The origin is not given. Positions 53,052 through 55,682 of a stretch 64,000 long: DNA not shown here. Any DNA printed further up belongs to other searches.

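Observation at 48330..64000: Operon of at least 8 translationally coupled envelope genes with no assignable enzymology: best candidate for an undescribed system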

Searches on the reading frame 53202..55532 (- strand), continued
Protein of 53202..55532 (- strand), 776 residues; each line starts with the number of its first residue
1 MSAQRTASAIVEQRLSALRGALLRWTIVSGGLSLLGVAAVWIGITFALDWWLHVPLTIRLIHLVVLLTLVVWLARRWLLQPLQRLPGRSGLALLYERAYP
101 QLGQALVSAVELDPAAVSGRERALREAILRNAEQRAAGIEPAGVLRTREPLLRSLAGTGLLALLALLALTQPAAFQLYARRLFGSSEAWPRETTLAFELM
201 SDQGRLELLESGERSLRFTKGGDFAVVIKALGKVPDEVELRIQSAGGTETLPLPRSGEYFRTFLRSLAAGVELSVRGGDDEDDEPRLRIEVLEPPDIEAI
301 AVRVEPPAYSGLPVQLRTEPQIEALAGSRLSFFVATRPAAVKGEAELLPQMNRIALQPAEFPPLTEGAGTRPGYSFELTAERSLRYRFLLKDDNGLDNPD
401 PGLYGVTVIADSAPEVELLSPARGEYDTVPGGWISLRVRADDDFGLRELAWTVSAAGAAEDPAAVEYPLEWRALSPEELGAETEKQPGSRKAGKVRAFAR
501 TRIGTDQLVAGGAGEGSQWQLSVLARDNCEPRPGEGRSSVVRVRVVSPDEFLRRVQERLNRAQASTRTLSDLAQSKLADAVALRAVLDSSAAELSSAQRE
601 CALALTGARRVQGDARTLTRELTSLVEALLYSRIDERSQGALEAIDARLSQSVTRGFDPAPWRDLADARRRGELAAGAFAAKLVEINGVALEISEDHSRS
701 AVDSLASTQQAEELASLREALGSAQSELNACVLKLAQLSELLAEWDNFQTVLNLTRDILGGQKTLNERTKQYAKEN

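Call 43: predict_structure(alignment_id=A2)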
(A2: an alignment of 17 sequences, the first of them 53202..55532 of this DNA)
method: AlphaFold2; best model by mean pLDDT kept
length: 776 residues; sequences in the alignment: 17
mean_pLDDT: 87.4   pTM: 0.57
mean pLDDT of the five models: 87.4, 86.3, 84.6, 83.8, 83.6
residues with pLDDT >= 90: 386; 70-90: 349; 50-70: 27; < 50: 14
segments of 3 or more residues with pLDDT < 50: 1-7, 484-490
pLDDT, mean of each block of 10 residues (from residue 1): 48 88 90 91 91 86 92 92 87 89 84 79 85 84 81 90 91 90 84 87 80 86 88 89 87 90 87 89 86 88 92 88 92 91 91 93 85 93 93 86 91 91 89 92 91 83 80 80 48 79 87 84 92 90 92 90 96 97 89 86 95 96 92 88 90 85 92 79 93 97 95 92 97 97 80 68 84 82
secondary structure, 60 per line:
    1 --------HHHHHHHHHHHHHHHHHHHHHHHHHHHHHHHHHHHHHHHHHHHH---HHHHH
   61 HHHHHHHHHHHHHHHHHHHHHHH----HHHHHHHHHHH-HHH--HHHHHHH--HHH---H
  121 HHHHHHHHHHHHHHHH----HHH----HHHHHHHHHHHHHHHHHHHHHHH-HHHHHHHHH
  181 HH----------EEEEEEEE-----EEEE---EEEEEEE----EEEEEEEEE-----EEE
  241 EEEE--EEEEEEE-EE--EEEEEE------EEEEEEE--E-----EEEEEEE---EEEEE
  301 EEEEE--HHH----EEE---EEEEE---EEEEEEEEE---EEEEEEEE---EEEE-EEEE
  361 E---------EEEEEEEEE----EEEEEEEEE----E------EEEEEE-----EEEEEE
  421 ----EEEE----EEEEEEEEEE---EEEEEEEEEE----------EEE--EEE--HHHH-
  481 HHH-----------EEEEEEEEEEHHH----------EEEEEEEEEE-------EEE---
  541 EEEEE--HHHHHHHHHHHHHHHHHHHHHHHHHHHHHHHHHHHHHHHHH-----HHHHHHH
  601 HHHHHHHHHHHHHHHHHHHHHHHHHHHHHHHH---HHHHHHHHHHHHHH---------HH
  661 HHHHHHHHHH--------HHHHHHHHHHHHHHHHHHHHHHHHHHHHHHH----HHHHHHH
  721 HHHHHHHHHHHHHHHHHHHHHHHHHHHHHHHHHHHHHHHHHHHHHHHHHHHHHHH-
elements in order (helices of 4 or more, strands of 3 or more residues): H9-52 H56-83 H88-98 H105-111 H120-136 H148-170 H172-182 E193-200 E206-209 E213-219 E224-232 E238-244 E247-253 E259-264 E271-277 E286-292 E296-305 E315-317 E321-325 E329-337 E341-348 E352-355 E357-361 E371-379 E384-392 E404-409 E415-420 E425-428 E433-442 E446-455 E466-468 E471-473 H476-479 E495-504 E518-527 E535-537 E541-545 H548-588 H594-632 H636-649 H659-670 H679-709 H714-775

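Call 45: fold_search(model_id=the predicted structure, library=pdb)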
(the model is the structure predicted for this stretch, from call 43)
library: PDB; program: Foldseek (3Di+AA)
matches with E <= 10: 1603; with E <= 0.001: 452
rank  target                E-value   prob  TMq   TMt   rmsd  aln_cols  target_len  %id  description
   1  8dfp_B                2.1e-09  1.00  0.17  0.25  12.7       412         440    9  Ectodomain of full-length KIT(DupA502,Y503)-SCF dimers (released 2023-03-29)
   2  8dfm_A                1.2e-08  1.00  0.17  0.24  12.3       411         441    9  Ectodomain of full-length wild-type KIT-SCF dimers (released 2023-03-29)
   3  6aed                  1.9e-08  1.00  0.10  0.17  21.6       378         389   11  Crystal Structure of the four Ig-like domain of LILRB2(LIR2/ILT4/CD85d) (released 2019-07-31)
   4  5xwu_A                1.9e-08  1.00  0.10  0.20  17.7       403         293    8  Crystal structure of PTPdelta Ig1-Ig3 in complex with SALM2 LRR-Ig (released 2018-06-06)
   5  2e9w_A                3.3e-08  1.00  0.17  0.24  11.8       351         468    8  Crystal structure of the extracellular domain of Kit in complex with stem cell factor (SCF) (released 2007-08-07)
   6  2e9w_B                4.0e-08  1.00  0.13  0.18  15.3       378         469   11  Crystal structure of the extracellular domain of Kit in complex with stem cell factor (SCF) (released 2007-08-07)
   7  4wrm_A                4.4e-08  1.00  0.15  0.22  13.8       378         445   12  Structure of the human CSF-1:CSF-1R complex (released 2015-08-12)
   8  5xwu_C                5.3e-08  1.00  0.10  0.20  17.5       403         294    9  Crystal structure of PTPdelta Ig1-Ig3 in complex with SALM2 LRR-Ig (released 2018-06-06)
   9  7y8s_A                6.1e-08  1.00  0.14  0.30  17.9       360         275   11  Crystal structure of sDscam FNIII1-3 domains, isoform beta2v6 (released 2023-05-24)
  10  8dfp_A                6.1e-08  1.00  0.17  0.24  12.6       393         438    9  Ectodomain of full-length KIT(DupA502,Y503)-SCF dimers (released 2023-03-29)
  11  4y61_A                6.1e-08  1.00  0.12  0.19  14.7       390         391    9  Crystal structure of the complex between Slitrk2 LRR1 and PTP delta Ig1-Fn1 (released 2015-06-03)
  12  2yn5_B                8.2e-08  1.00  0.17  0.35  12.1       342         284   12  Structural insight into the giant calcium-binding adhesin SiiE: implications for the adhesion of Salmonella enterica t (released 2013-04-03)
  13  4liq_E                1.1e-07  1.00  0.13  0.20  15.0       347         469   13  Structure of the extracellular domain of human CSF-1 receptor in complex with the Fab fragment of RG7155 (released 2014-06-18)
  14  8dfq_B                1.2e-07  1.00  0.17  0.23  12.7       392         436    9  Ectodomain of full-length KIT(T417I,delta418-419)-SCF dimers (released 2023-03-29)
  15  2yn5_A                1.2e-07  1.00  0.17  0.35  11.9       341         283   12  Structural insight into the giant calcium-binding adhesin SiiE: implications for the adhesion of Salmonella enterica t (released 2013-04-03)
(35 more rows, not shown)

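Call 65: find_homologous_proteins(query=A1, max_evalue=0.001)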
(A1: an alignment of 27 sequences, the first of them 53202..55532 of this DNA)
Query A1 (27 sequences) (776 aa, profile of the alignment): 127 proteins with E <= 0.001 among 8000 candidates; the best 120 are listed.
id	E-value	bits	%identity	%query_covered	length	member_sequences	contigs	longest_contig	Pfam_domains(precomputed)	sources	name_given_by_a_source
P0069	0.0e+0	1069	26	93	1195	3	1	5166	-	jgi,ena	-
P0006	0.0e+0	1066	51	99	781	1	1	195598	-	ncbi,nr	ncbi:MAG: hypothetical protein IPJ19_20480 [Planctomycetes bacterium]|nr:hypothetical protein [Planc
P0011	0.0e+0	1063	46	98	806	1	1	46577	-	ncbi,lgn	-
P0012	0.0e+0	1056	47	94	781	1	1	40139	-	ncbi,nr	ncbi:MAG: hypothetical protein JNK02_00715 [Planctomycetes bacterium]|nr:hypothetical protein [Planc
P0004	0.0e+0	1051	53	99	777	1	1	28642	-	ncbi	-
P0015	0.0e+0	1040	43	98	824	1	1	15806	-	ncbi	-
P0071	0.0e+0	1036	30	62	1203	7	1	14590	-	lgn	-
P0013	0.0e+0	1035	45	94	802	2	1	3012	-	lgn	-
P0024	0.0e+0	1024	39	97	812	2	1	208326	-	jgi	jgi:hypothetical protein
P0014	0.0e+0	1015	43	98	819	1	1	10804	-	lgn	-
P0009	2.4e-298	1011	51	99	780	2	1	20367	-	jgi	-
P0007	2.8e-298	1011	52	99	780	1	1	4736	-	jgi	jgi:hypothetical protein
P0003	1.8e-297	1008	53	99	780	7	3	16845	-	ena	-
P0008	2.6e-295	1001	52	99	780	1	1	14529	-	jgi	jgi:hypothetical protein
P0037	1.6e-294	998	39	96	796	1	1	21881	-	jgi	jgi:hypothetical protein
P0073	2.2e-283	962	25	57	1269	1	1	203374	-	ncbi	ncbi:MAG: hypothetical protein ACJ8C4_19990 [Gemmataceae bacterium]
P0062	3.4e-218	746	30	90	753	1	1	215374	-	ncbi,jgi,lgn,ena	-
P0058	1.0e-128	449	36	58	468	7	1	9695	PF13779.12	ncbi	ncbi:MAG: hypothetical protein ACJAVJ_001209, partial [Planctomycetota bacterium]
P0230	5.9e-57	212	26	54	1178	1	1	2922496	PF13779.12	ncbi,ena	-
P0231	5.7e-55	205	24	54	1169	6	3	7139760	PF13779.12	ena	-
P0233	2.0e-53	200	25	58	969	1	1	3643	PF13779.12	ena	-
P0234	3.1e-53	199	27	32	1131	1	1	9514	PF13779.12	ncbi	ncbi:MAG TPA: DUF4175 family protein, partial [Gemmatimonadales bacterium]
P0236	8.3e-53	198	25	57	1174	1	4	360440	PF13779.12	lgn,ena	-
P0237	2.8e-52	196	28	31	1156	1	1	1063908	PF13779.12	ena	-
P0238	2.8e-52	196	36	12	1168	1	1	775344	PF13779.12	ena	-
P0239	5.3e-52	195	23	58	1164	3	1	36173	PF13779.12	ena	-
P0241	4.0e-51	192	29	31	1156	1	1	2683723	PF13779.12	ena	-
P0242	6.9e-51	192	24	58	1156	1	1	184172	PF13779.12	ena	-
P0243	3.1e-50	189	25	57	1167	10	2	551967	PF13779.12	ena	-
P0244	8.8e-49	185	28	22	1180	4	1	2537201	PF13779.12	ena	-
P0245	9.4e-49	185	25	58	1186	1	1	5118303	PF13779.12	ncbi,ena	-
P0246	1.1e-48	184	25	58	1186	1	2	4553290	PF13779.12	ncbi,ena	-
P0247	1.2e-48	184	25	58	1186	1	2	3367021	PF13779.12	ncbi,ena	-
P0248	5.6e-48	182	26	31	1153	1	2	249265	PF13779.12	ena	-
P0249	6.5e-48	182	28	22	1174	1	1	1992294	PF13779.12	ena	-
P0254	5.1e-39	152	26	54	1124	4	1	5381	PF13779.12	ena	-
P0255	7.0e-39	152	33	8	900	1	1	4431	PF13779.12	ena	-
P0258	4.0e-35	139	28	49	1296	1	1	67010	PF13779.12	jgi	-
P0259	2.3e-33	134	28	19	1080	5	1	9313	PF13779.12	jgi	-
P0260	7.0e-33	132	35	10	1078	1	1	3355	PF13779.12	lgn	-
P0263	3.5e-31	126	27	8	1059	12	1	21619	PF13779.12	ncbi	-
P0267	4.7e-22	96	29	24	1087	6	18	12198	PF13779.12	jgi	jgi:hypothetical protein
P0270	4.0e-20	90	36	13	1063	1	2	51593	PF13779.12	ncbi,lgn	-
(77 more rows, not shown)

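Call 66: find_encoding_contigs(protein=P0245, flank=10000, max_places=1)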
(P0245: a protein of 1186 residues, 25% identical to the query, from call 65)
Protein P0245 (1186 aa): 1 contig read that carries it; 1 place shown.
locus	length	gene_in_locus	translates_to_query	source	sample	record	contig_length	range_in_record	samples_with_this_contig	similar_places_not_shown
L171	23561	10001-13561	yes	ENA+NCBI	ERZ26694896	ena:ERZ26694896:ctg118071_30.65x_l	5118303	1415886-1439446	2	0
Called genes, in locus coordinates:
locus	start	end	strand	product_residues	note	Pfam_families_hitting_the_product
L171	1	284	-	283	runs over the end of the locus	-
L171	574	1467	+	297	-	PF13709:DUF4159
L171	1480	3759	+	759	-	PF07090:GATase1_like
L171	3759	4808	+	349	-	-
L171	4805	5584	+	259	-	PF13709:DUF4159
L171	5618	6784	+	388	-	PF20030:bpMoxR, PF07726:AAA_3, PF07728:AAA_5, PF17863:AAA_lid_2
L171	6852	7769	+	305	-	PF01882:DUF58, PF13519:VWA_2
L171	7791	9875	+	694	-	PF07584:BatA, PF13519:VWA_2, PF14258:DUF4350 (weak)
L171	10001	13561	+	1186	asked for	PF13779:DUF4175 (weak)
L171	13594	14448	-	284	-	PF24016:DUF7330 (faint), PF13349:DUF4097 (weak)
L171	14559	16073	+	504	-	PF01663:Phosphodiest, PF00884:Sulfatase (weak)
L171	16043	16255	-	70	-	-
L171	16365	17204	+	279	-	PF13709:DUF4159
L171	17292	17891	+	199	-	PF02230:Abhydrolase_2, PF12697:Abhydrolase_6 (weak), PF00756:Esterase (weak), PF12146:Hydrolase_4 (weak)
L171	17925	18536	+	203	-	-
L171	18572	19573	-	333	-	PF00701:DHDPS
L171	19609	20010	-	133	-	-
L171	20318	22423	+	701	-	PF02897:Peptidase_S9_N, PF00326:Peptidase_S9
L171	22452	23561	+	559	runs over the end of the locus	PF04389:Peptidase_M28, PF01546:Peptidase_M20 (weak)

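Call 67: find_encoding_contigs(protein=P0230, flank=10000, max_places=1)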
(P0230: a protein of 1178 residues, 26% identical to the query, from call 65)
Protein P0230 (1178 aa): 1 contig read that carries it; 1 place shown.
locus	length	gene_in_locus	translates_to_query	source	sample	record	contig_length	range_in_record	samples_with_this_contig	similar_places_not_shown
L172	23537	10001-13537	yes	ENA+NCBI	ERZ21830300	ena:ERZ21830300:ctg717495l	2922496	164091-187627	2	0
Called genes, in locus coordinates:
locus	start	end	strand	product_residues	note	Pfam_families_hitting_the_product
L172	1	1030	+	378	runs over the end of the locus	PF13709:DUF4159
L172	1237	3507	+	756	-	PF07090:GATase1_like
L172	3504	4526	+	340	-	-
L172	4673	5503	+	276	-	PF13709:DUF4159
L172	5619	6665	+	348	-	PF20030:bpMoxR (weak), PF07726:AAA_3, PF07728:AAA_5, PF17863:AAA_lid_2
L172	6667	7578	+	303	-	PF01882:DUF58, PF13519:VWA_2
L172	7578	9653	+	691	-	PF07584:BatA, PF13519:VWA_2, PF14258:DUF4350 (weak)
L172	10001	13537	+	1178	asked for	PF13779:DUF4175 (faint)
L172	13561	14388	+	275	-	PF13709:DUF4159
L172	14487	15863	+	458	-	PF05787:PhoX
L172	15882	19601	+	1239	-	PF03219:TLC (faint), PF07690:MFS_1 (weak), PF13646:HEAT_2 (faint), PF00027:cNMP_binding (faint)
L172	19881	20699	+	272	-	-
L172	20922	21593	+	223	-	PF02230:Abhydrolase_2, PF12146:Hydrolase_4 (faint)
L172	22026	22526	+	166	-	-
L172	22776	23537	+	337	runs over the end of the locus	PF02690:Na_Pi_cotrans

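Call 68: search_protein_families(library=pfam, proteins=[L171:3759-4808:+, L172:3504-4526:+, L085:1353-2360:+, L171:574-1467:+, L171:1480-3759:+], max_evalue=1)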
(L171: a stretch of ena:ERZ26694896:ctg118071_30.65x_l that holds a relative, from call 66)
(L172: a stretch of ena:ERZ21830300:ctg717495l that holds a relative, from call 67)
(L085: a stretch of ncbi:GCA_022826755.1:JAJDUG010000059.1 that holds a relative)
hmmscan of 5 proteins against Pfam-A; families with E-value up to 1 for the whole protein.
L171:3759-4808:+ (349 aa): 2 families
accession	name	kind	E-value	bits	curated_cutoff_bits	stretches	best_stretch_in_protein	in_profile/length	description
PF01650.23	Peptidase_C13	-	0.013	15.5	22.8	1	102-194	105-205/258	Peptidase C13 family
PF03958.22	Secretin_N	-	0.12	13.1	28.2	1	132-176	10-50/69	Bacterial type II/III secretion system short domain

L172:3504-4526:+ (340 aa): 1 family
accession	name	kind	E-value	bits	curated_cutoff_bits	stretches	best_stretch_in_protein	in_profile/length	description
PF17765.7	MLTR_LBD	-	0.031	14.8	26.3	1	270-335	52-114/168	MmyB-like transcription regulator ligand binding domain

L085:1353-2360:+ (335 aa): 2 families
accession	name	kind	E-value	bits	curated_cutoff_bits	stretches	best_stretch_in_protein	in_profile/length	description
PF01650.23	Peptidase_C13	-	0.05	13.6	22.8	1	101-179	106-185/258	Peptidase C13 family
PF08294.17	TIM21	-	0.17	12.2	24.1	1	165-194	77-106/145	TIM21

L171:574-1467:+ (297 aa): 1 family
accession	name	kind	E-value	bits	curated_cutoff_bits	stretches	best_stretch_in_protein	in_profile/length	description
PF13709.12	DUF4159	-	3.2e-45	154.6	25.9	1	99-295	9-202/202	Domain of unknown function (DUF4159)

L171:1480-3759:+ (759 aa): 7 families
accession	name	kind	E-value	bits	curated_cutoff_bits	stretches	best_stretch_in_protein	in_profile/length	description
PF07090.17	GATase1_like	-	2.4e-09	37.6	27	1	408-575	92-246/247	Putative glutamine amidotransferase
PF00630.25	Filamin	-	0.00032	21.9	26.9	1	612-659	38-81/93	Filamin/ABP280 repeat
PF13519.12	VWA_2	-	0.005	17.9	27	1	97-192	3-106/107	von Willebrand factor type A domain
PF11896.14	GlgE_dom_N_S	-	0.019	15.7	25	1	590-662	20-88/179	Alpha-1,4-glucan:maltose-1-phosphate maltosyltransferase, domain N/S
PF05751.16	FixH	-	0.057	13.9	23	1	606-663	82-139/150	FixH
PF01835.25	MG2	-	0.19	12.5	32.8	1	592-658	12-80/96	MG2 domain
PF02369.22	Big_1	-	0.48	11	34.9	1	591-660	13-80/93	Bacterial Ig-like domain (group 1)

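Call 82: search_protein_families(library=padloc, proteins=[window:53202-55532:-], max_evalue=0.001)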
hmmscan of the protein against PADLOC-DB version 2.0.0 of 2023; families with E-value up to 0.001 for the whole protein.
window:53202-55532:- (776 aa): 0 families

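Call 83: search_protein_families(library=ncbifam, proteins=[P0245], max_evalue=0.001)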
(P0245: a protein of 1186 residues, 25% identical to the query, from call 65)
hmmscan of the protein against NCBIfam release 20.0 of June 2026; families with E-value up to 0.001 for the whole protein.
P0245 (1186 aa): 0 families
